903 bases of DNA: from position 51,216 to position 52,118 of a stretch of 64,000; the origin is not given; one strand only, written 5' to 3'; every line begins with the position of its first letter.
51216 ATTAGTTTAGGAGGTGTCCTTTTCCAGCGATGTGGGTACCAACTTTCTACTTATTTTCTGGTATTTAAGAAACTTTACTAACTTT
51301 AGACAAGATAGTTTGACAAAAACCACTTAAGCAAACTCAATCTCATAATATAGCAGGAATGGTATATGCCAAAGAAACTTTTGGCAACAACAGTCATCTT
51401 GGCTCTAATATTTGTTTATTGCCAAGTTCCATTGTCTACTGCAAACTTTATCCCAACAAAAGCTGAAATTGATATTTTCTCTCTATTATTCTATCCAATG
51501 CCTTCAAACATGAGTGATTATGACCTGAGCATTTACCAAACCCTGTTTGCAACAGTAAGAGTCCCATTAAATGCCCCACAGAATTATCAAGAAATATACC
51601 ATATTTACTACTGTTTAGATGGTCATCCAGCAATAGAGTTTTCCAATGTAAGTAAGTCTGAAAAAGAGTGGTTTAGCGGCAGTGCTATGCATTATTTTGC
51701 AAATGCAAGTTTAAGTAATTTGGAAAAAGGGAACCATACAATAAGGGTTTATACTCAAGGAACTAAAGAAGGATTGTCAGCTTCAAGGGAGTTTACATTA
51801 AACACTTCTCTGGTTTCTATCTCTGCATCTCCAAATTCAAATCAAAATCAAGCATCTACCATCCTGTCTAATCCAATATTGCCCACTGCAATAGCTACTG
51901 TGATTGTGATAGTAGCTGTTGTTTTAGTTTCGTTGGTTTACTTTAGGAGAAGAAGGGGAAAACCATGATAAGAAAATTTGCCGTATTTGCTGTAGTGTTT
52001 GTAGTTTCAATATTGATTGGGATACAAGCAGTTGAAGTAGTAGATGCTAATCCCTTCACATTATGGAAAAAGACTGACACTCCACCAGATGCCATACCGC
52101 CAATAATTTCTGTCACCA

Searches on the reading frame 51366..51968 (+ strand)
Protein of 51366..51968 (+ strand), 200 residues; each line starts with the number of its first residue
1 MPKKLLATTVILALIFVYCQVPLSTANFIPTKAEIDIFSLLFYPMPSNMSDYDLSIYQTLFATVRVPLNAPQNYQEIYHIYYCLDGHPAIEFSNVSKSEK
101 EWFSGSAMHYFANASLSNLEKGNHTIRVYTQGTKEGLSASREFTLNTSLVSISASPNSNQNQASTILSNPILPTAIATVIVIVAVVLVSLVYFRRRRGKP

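Call 20: search_protein_families(library=ncbifam, proteins=[window:51366-51968:+], max_evalue=0.1)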
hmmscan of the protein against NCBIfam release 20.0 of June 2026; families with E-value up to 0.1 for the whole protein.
window:51366-51968:+ (200 aa): 2 families
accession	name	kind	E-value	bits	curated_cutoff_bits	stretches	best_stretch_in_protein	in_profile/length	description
TIGR01477.1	RIFIN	paralog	0.0048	16.7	176.95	1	68-197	218-341/356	variant surface antigen, rifin family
TIGR01478.1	STEVOR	paralog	0.0088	15.3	166.65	1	150-198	245-295/308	STEVOR family variant surface protein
